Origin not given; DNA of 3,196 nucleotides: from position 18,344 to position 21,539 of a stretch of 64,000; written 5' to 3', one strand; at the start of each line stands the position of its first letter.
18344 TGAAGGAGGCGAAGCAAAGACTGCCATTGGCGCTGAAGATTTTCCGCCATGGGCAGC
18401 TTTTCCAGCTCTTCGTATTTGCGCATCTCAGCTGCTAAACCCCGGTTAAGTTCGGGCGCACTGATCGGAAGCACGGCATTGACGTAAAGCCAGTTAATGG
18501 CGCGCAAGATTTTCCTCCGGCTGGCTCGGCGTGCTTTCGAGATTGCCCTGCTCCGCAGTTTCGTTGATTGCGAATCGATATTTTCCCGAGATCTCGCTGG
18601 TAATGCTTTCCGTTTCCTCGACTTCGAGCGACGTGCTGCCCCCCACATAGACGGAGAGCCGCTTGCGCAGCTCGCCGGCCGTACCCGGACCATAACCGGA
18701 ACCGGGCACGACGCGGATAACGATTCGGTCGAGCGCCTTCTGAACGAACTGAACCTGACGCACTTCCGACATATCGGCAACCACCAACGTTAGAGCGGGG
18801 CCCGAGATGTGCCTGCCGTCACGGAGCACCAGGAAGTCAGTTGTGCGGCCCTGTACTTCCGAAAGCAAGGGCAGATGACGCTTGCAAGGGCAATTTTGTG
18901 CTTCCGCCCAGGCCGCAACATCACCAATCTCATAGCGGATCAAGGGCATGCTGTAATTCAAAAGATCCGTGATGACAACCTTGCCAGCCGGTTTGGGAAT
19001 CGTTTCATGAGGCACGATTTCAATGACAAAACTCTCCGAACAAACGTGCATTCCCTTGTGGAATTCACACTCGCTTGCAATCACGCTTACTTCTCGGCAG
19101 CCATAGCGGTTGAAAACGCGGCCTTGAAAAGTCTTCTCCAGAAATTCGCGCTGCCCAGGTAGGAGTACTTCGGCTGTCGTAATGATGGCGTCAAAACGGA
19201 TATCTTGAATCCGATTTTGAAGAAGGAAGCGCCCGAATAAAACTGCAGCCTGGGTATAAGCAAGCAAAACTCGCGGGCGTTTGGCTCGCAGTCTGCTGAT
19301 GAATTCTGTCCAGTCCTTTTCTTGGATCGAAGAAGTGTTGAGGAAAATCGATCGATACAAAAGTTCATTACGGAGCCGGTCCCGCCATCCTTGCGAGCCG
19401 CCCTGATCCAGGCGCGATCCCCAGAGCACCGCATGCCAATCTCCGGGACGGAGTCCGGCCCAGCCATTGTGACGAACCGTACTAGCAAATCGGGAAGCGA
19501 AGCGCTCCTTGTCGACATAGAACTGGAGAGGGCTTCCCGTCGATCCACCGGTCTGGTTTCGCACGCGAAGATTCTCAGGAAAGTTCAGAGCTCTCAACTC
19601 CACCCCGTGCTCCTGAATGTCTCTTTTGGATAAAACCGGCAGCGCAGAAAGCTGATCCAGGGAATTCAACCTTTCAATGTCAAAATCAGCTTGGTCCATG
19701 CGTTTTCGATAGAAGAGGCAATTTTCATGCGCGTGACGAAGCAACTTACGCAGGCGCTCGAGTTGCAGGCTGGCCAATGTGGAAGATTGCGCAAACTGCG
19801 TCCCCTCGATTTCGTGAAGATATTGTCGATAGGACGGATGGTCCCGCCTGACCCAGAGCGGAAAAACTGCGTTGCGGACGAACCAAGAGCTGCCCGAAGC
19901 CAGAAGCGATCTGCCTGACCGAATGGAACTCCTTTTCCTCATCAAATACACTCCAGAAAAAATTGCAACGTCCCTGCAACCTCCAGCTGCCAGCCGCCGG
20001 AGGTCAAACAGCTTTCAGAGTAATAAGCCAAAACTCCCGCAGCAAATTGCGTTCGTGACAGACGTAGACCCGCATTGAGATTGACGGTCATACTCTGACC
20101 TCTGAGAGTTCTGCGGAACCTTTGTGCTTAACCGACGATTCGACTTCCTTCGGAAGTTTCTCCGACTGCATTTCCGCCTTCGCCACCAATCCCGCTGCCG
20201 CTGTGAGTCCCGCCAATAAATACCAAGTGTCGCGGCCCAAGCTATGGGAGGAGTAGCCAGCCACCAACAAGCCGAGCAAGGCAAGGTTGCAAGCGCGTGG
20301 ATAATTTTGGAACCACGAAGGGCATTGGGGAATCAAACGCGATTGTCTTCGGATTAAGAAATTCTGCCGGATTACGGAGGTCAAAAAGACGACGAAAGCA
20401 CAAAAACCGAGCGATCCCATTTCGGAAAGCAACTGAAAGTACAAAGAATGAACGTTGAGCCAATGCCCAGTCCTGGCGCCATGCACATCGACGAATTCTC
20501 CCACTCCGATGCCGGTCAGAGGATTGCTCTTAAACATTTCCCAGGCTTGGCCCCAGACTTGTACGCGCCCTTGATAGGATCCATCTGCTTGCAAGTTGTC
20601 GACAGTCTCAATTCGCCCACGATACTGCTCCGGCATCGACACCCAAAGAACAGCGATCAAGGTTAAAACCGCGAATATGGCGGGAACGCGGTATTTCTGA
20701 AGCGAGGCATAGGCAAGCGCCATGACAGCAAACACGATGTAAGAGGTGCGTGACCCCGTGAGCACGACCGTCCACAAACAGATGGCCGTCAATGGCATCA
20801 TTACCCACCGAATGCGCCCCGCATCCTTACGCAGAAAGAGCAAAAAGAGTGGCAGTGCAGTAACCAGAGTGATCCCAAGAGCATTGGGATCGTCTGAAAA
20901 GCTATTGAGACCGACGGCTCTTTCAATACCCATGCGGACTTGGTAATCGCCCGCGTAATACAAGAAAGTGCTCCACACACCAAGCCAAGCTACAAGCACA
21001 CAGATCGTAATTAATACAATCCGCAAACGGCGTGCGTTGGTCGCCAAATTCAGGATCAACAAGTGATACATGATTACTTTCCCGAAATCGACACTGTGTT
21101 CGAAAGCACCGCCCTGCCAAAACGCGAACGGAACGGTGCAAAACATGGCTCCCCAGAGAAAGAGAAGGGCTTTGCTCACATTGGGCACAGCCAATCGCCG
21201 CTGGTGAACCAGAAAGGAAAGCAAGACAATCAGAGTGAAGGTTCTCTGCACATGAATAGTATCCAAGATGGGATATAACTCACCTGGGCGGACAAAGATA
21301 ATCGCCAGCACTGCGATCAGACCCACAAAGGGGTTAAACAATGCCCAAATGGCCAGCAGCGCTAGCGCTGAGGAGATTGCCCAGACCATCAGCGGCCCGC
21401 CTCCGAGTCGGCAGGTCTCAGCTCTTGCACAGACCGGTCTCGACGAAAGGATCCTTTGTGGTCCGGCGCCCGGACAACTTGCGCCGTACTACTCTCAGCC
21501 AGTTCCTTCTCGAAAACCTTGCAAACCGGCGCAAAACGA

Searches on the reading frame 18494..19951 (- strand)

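Call 31: search_protein_families(library=pfam, proteins=[window:18494-19951:-], max_evalue=0.0001)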
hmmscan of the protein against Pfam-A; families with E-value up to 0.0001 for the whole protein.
window:18494-19951:- (485 aa): 0 families

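Call 52: search_protein_families(library=ncbifam, proteins=[window:18494-19951:-], max_evalue=0.001)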
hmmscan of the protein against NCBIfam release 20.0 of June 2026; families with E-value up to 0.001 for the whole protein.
window:18494-19951:- (485 aa): 7 families
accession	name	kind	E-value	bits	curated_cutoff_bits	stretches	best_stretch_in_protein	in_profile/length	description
NF045666.1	DVU1553_fam_AMP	equivalog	2.8e-36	125.3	300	1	53-369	17-330/331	DVU_1553 family AMP-dependent CoA ligase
NF053551.1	FlxY_rubin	equivalog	1.1e-27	96.8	520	2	274-416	225-372/424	flexirubin biosynthesis putative acyl-CoA ligase FlxY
NF041878.1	paak_haloarch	equivalog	5.1e-27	94.5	700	1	52-398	6-352/427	phenylacetate--CoA ligase PaaK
TIGR02155.1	PA_CoA_ligase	equivalog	1.1e-20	73.6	646.3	1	57-378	6-325/422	phenylacetate--CoA ligase PaaK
NF041217.1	BagE_FevW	exception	1.6e-17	63.6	800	1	255-419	196-362/424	bagremycin/ferroverdin synthetase BagE/FevW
TIGR02304.1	aden_form_hyp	equivalog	2.8e-13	49.7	251.9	1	212-377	174-333/430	F390 synthetase-related protein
TIGR03335.1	F390_ftsA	equivalog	2.6e-11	42.9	458.7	2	254-359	207-320/445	coenzyme F390 synthetase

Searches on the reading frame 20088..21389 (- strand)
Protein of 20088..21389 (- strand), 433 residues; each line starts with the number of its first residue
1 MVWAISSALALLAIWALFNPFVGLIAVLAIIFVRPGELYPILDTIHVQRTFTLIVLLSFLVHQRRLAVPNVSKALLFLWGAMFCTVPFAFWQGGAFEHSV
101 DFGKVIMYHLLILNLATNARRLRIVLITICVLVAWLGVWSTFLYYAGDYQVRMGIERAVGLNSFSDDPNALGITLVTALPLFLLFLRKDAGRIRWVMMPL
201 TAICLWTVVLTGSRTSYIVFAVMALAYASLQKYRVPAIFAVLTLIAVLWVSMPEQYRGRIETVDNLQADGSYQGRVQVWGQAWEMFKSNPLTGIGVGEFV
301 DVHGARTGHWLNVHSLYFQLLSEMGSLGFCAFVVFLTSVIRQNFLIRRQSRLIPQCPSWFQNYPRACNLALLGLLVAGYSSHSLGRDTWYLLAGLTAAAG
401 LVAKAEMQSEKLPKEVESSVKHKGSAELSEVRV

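Call 31: search_protein_families(library=pfam, proteins=[window:20088-21389:-], max_evalue=0.0001)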
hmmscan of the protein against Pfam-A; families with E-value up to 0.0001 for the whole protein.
window:20088-21389:- (433 aa): 1 family
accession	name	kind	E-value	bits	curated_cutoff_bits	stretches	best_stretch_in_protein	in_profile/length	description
PF04932.20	Wzy_C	-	3.8e-22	79.1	31.7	1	201-333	3-149/149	O-Antigen ligase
